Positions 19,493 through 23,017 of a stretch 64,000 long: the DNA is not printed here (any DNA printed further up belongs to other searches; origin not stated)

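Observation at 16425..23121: Persulfide-sensor-linked operon in which a type I sulfide:quinone oxidoreductase is inserted between the adaptor and pump genes of an RND efflux system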

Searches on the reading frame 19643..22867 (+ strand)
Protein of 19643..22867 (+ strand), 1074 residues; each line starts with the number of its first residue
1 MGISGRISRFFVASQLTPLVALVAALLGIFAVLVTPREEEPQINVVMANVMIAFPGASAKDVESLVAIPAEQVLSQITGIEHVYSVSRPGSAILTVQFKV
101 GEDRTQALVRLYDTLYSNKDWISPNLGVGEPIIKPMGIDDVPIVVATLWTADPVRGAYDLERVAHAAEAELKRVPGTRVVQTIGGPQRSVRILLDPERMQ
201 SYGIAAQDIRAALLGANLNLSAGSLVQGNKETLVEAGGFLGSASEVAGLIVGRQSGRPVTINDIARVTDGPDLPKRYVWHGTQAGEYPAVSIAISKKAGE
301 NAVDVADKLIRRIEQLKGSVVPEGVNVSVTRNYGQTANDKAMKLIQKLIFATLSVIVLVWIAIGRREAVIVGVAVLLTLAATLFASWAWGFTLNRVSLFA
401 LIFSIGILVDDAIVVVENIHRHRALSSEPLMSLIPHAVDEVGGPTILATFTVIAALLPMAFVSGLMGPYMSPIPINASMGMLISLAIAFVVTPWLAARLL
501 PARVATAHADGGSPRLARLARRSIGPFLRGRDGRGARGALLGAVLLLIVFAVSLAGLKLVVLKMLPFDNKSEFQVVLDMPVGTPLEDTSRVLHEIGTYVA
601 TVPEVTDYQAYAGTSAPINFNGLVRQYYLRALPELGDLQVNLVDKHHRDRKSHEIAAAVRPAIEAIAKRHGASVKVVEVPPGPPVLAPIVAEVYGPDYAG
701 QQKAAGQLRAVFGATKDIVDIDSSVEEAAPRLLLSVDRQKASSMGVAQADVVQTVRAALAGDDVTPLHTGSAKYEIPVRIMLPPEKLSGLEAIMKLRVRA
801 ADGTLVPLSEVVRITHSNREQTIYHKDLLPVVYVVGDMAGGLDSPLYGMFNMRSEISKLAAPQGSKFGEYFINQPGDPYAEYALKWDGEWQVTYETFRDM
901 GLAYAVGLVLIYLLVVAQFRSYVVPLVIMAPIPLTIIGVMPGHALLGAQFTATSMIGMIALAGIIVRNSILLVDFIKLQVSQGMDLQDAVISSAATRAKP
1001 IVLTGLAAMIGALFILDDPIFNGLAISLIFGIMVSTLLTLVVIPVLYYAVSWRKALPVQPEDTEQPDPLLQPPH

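Call 3: search_protein_families(library=pfam, proteins=[window:19643-22867:+])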
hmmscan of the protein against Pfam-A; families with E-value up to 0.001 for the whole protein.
window:19643-22867:+ (1074 aa): 2 families
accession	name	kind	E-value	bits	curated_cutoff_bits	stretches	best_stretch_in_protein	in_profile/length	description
PF00873.25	ACR_tran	-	1e-154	517.2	28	1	8-1050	2-1020/1021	AcrB/AcrD/AcrF family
PF02355.23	SecD_SecF_C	-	8.4e-08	32.3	20.5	1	342-468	31-155/189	Protein export membrane protein SecD/SecF, C-terminal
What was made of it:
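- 19643..22867 (+): RND permease (1074 aa) of an uncharacterised HAE1-like clade. TM4 motif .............; Arg967 at the AcrB Lys940 position; no Cys. Pfam ACR_tran at 517 bits (call 3).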

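Call 4: search_protein_families(library=ncbifam, proteins=[window:19643-22867:+])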
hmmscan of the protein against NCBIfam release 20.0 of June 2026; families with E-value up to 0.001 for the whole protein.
window:19643-22867:+ (1074 aa): 17 families
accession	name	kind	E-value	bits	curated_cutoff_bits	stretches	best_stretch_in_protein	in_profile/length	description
NF033617.1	RND_permease_2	subfamily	1.6e-134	450.1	1250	1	16-1050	10-1007/1009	multidrug efflux RND transporter permease subunit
NF000282.2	RND_permease_1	subfamily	1.6e-112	377.3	1250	1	8-1050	1-1027/1029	multidrug efflux RND transporter permease subunit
TIGR00915.1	2A0602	subfamily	2e-91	307.4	940.35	1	8-1056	2-1032/1050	efflux RND transporter permease subunit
TIGR00914.1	2A0601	subfamily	3.4e-80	270.1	701.45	1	17-1055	16-1040/1051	CusA/CzcA family heavy metal efflux RND transporter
NF007905.0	PRK10614.1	equivalog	2.6e-75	253.8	1774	2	16-504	13-494/1025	multidrug efflux RND transporter permease subunit MdtC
NF007798.0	PRK10503.1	equivalog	3.9e-75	253.2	1584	2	5-504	10-503/1040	MdtB/MuxB family multidrug efflux RND transporter permease subunit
NF007133.0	PRK09579.1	equivalog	2.6e-73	247.1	1763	1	14-1055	11-1007/1017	multidrug efflux RND transporter permease subunit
NF007131.0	PRK09577.1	equivalog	5e-71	239.7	1768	1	8-1051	2-1023/1045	multidrug efflux RND transporter permease subunit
NF000037.1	RND_perm_OqxB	exception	1.5e-64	218.4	2200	1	7-1050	3-1034/1050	multidrug efflux RND transporter permease subunit OqxB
NF007842.1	PRK10555.1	equivalog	2.3e-63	214.5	1854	1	10-1059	4-1033/1036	multidrug efflux RND transporter permease AcrD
NF011706.2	PRK15127.1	equivalog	1.7e-52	178.6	2150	1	17-1053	12-1032/1049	multidrug efflux RND transporter permease subunit AcrB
TIGR00921.1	2A067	subfamily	2.4e-11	42.4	351.9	1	892-1054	186-350/733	hydrophobe/amphiphile efflux-3 (HAE3) family transporter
TIGR00916.1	2A0604s01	subfamily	7.5e-11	42.1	148.6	2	901-1037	91-228/231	SecD/SecF family protein translocase subunit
NF009583.0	PRK13024.1-3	subfamily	2.9e-09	35.5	721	2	902-1061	582-745/755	protein translocase subunit SecDF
TIGR00966.2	transloc_SecF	equivalog_domain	2.3e-08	33.9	160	1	290-483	80-263/279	protein translocase subunit SecF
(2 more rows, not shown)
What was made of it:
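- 19643..22867 (+): All NCBIfam subfamily and equivalog cut-offs are missed (call 4).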

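Call 10: find_homologous_proteins(query=window:19643-22867:+, max_evalue=1e-50)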
Query window:19643-22867:+ (1074 aa): 8000 proteins with E <= 1e-50 among 8000 candidates; the best 120 are listed.
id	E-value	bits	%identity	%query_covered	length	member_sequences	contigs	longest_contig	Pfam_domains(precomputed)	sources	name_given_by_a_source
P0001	0.0e+0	2327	100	100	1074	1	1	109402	PF02355.23,PF00873.26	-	-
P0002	0.0e+0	2102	91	99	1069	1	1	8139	PF00873.26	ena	-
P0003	0.0e+0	2097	90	100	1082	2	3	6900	PF00873.26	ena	-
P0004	0.0e+0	2066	89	98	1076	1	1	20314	PF00873.26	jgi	jgi:multidrug efflux pump subunit AcrB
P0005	0.0e+0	2065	88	100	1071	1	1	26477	PF00873.26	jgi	-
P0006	0.0e+0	2054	89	98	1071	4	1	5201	PF00873.26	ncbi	-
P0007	0.0e+0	2044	88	98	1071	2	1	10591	PF02355.23,PF00873.26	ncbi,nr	ncbi:MAG: efflux RND transporter permease subunit [Proteobacteria bacterium]|nr:efflux RND transport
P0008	0.0e+0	2040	87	100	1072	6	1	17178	PF02355.23,PF00873.26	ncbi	-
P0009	0.0e+0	2037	88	98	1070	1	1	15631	PF02355.23,PF00873.26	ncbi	-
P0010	0.0e+0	2030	86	100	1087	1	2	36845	PF02355.23,PF00873.26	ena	-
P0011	0.0e+0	2025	87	98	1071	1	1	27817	PF02355.23,PF00873.26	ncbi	-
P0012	0.0e+0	1949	84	99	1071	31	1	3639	PF02355.23,PF00873.26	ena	-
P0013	0.0e+0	1944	84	99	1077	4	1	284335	PF03176.22,PF02355.23,PF00873.26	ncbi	-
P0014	0.0e+0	1943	84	98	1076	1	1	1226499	PF00873.26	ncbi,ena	-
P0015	0.0e+0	1820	77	98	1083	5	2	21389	PF02355.23,PF00873.26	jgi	jgi:multidrug efflux pump subunit AcrB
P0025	0.0e+0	1784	76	98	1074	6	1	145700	PF02355.23,PF00873.26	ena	-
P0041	0.0e+0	1765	77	98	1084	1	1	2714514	PF02355.23,PF00873.26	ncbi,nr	ncbi:MAG: efflux RND transporter permease subunit [Burkholderiales bacterium]|nr:efflux RND transpor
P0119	0.0e+0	1636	70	98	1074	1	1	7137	PF02355.23,PF00873.26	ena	-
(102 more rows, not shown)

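Call 11: find_related_loci(query=window:19643-22867:+, collection=genome_contigs, flank=10000)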
Query window:19643-22867:+ (1074 aa) in genome_contigs; peptide patterns used: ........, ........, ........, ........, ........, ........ (x = any residue, [..] = any of these).
600 stretches matched a pattern (row limit reached: there are more); 599 encode a relative of the query (tblastn E <= 1e-3); the best 80 are kept; 80 distinct loci.
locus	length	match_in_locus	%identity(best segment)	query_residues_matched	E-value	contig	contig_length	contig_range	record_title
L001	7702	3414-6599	72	1-1053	0e+0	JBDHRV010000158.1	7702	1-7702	MAG: Burkholderiales bacterium isolate AS-MESO-3CA.107 NODE_39997_length_7702_cov_14.942951, whole genome shotgun sequen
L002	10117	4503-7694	69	1-1054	0e+0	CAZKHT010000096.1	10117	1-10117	MAG TPA_asm: uncultured Burkholderiales bacterium isolate binchicken_co185_133 genome assembly, contig: NODE_11375_lengt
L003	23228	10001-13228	69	1-1069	0e+0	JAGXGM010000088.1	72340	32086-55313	MAG: Hydrogenophilales bacterium isolate LH_M39 k141_1591527, whole genome shotgun sequence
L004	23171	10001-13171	68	1-1050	0e+0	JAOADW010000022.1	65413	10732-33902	MAG: Rhodocyclaceae bacterium isolate SKW243 k141_351186, whole genome shotgun sequence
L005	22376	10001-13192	66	1-1054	0e+0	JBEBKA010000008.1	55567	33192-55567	MAG: Gallionella sp. isolate TF_12 NODE_249_length_55567_cov_4.554320, whole genome shotgun sequence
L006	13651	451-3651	69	1-1057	0e+0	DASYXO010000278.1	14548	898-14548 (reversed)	MAG TPA_asm: Casimicrobiaceae bacterium isolate SMAG_U6310 k141_321463, whole genome shotgun sequence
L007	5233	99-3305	68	1-1048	0e+0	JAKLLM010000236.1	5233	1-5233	MAG: Zoogloea sp. isolate MAG.273 MAG.273-scaffold_5989, whole genome shotgun sequence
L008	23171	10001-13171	67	1-1054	0e+0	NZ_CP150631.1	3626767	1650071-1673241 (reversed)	Azonexus sp. IMCC34839 chromosome, complete genome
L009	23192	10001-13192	66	1-1054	0e+0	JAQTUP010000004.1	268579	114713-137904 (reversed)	MAG: Gallionella sp. isolate STB_67 NODE_90_length_268579_cov_180.358261_Sandtown_B, whole genome shotgun sequence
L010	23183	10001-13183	67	1-1057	0e+0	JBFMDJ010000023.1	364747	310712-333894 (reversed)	MAG: Pseudomonadota bacterium isolate MAG216 MAG216_23, whole genome shotgun sequence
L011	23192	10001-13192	66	1-1054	0e+0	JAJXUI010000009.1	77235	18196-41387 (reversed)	MAG: Proteobacteria bacterium isolate BP4.bin85 NODE_269_length_77235_cov_2.089226, whole genome shotgun sequence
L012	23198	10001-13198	66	1-1054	0e+0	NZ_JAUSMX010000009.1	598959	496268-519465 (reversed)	MAG: Fluviicoccus sp. isolate E19_maxbin.123 E19_k141_110105, whole genome shotgun sequence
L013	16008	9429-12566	68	1-1054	0e+0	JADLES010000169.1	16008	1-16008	MAG: Burkholderiales bacterium isolate SJ335 c_000000625349, whole genome shotgun sequence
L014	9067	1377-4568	65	1-1054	0e+0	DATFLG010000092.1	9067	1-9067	MAG TPA_asm: Gammaproteobacteria bacterium isolate SMAG_U9191 k141_81429, whole genome shotgun sequence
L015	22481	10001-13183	66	1-1054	0e+0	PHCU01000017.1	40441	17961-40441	MAG: Betaproteobacteria bacterium HGW-Betaproteobacteria-12 bjp_ig2158_scaffold_322, whole genome shotgun sequence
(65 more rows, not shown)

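Call 18: find_encoding_contigs(protein=P0014, flank=10000, max_places=2)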
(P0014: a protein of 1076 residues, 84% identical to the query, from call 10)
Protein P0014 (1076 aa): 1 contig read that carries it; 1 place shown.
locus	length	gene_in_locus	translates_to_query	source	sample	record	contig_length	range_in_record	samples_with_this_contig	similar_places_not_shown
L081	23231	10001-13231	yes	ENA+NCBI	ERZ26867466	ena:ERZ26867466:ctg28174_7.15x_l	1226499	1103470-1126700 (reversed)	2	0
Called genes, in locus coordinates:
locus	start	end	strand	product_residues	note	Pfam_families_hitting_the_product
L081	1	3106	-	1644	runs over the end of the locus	PF05860:TPS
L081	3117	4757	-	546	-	PF08479:POTRA_2, PF03865:ShlB, PF01103:Omp85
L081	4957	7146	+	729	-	PF00141:peroxidase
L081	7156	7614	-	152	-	PF20398:DUF6691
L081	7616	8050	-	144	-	PF04143:Sulf_transp (faint)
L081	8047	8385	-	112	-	PF12840:HTH_20 (weak), PF01638:HxlR (weak), PF01022:HTH_5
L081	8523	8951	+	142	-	PF21352:Zn_ribbon_Thio2, PF00085:Thioredoxin, PF13098:Thioredoxin_2, PF13905:Thioredoxin_8 (faint)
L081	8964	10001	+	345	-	PF00364:Biotin_lipoyl (faint), PF25919:BSH_CusB (faint), PF25917:BSH_RND, PF25973:BSH_CzcB (weak), PF25876:HH_MFP_RND, PF25954:Beta-barrel_RND_2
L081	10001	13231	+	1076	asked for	PF00873:ACR_tran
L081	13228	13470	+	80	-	PF11127:YgaP-like_TM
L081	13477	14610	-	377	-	PF01041:DegT_DnrJ_EryC1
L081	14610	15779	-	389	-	PF04138:GtrA_DPMS_TM, PF13489:Methyltransf_23, PF13649:Methyltransf_25, PF13847:Methyltransf_31, PF08241:Methyltransf_11, PF08242:Methyltransf_12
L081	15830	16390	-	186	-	PF25084:LbH_EIF2B (faint), PF00132:Hexapep (faint), PF25087:GMPPB_C (faint)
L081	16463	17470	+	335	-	PF13641:Glyco_tranf_2_3 (weak), PF00535:Glycos_transf_2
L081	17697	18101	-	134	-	PF07366:SnoaL (weak), PF12680:SnoaL_2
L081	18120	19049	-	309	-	PF00348:polyprenyl_synt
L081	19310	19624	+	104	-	PF00829:Ribosomal_L21p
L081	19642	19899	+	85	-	PF01016:Ribosomal_L27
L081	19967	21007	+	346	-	PF01018:GTP1_OBG, PF01926:MMR_HSR1, PF02421:FeoB_N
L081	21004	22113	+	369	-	PF00696:AA_kinase, PF01472:PUA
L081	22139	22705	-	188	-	PF08750:CNP1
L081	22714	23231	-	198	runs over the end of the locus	PF12007:DUF3501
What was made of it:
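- The close relative L081 (84% pump identity) has Trx2-MFP-RND-DUF2892 without sqr, so the insertion is not fixed (call 18).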

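Call 19: find_encoding_contigs(protein=P0041, flank=10000, max_places=2)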
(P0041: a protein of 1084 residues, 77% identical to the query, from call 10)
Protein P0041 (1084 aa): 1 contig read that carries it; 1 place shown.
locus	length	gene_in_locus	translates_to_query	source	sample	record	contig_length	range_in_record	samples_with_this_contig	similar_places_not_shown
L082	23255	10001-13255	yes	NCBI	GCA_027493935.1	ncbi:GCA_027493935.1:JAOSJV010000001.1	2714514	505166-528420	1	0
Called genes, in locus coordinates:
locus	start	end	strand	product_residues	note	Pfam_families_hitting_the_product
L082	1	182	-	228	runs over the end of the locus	PF01656:CbiA (weak), PF09140:MipZ (weak), PF10609:ParA (weak), PF13614:AAA_31 (weak)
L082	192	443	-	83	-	-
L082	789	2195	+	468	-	PF13727:CoA_binding_3, PF02397:Bac_transf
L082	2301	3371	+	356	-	PF01370:Epimerase, PF04321:RmlD_sub_bind (weak), PF16363:GDP_Man_Dehyd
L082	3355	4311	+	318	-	PF01370:Epimerase, PF04321:RmlD_sub_bind, PF16363:GDP_Man_Dehyd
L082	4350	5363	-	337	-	-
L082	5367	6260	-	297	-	PF00226:DnaJ, PF01556:DnaJ_C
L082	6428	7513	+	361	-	PF25919:BSH_CusB (faint), PF00364:Biotin_lipoyl (faint), PF25973:BSH_CzcB, PF25997:BSH_YhbJ (faint), PF25876:HH_MFP_RND, PF25954:Beta-barrel_RND_2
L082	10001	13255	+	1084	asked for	PF00873:ACR_tran, PF02355:SecD_SecF_C (faint)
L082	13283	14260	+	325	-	PF03595:SLAC1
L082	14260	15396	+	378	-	PF25919:BSH_CusB (faint), PF25917:BSH_RND, PF25973:BSH_CzcB, PF25876:HH_MFP_RND, PF25954:Beta-barrel_RND_2 (weak), PF25989:YknX_C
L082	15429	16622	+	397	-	PF12704:MacB_PCD, PF02687:FtsX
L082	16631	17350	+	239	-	PF00005:ABC_tran, PF02463:SMC_N (weak), PF13555:AAA_29 (weak), PF13304:AAA_21 (faint)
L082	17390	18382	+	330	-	PF09335:VTT_dom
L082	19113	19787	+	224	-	-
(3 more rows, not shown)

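Call 20: find_encoding_contigs(protein=P0005, flank=10000, max_places=2)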
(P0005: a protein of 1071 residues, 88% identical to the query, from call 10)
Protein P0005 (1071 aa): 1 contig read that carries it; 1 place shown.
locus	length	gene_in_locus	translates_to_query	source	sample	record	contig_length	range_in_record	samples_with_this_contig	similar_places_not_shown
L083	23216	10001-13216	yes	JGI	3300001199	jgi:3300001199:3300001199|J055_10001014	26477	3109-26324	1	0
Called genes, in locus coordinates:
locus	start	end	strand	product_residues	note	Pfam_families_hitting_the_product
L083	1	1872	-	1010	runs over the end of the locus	PF13510:Fer2_4, PF00070:Pyr_redox (faint), PF00890:FAD_binding_2 (faint), PF07992:Pyr_redox_2, PF12831:FAD_oxidored (weak), PF13450:NAD_binding_8 (weak), PF04324:Fer2_BFD, PF01266:DAO, +7 more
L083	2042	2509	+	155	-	PF01047:MarR, PF12802:MarR_2, PF13412:HTH_24 (weak)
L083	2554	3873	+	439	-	PF00355:Rieske, PF00848:Ring_hydroxyl_A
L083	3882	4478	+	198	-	PF13577:SnoaL_4, PF00866:Ring_hydroxyl_B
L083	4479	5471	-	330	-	PF02322:Cyt_bd_oxida_II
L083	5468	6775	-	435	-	PF01654:Cyt_bd_oxida_I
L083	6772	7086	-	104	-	PF01022:HTH_5, PF01638:HxlR (weak), PF12840:HTH_20 (weak)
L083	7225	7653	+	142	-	PF21352:Zn_ribbon_Thio2, PF00085:Thioredoxin, PF13098:Thioredoxin_2, PF13905:Thioredoxin_8 (faint)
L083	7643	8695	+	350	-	PF25919:BSH_CusB (faint), PF00364:Biotin_lipoyl (faint), PF25917:BSH_RND, PF25973:BSH_CzcB (weak), PF25876:HH_MFP_RND, PF25954:Beta-barrel_RND_2 (weak)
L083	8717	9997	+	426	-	PF07992:Pyr_redox_2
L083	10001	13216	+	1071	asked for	PF00873:ACR_tran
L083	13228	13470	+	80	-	PF11127:YgaP-like_TM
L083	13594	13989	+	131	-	PF07366:SnoaL (weak), PF12680:SnoaL_2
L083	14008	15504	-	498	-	PF02321:OEP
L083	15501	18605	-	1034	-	PF00873:ACR_tran, PF03176:MMPL (weak), PF02355:SecD_SecF_C (faint)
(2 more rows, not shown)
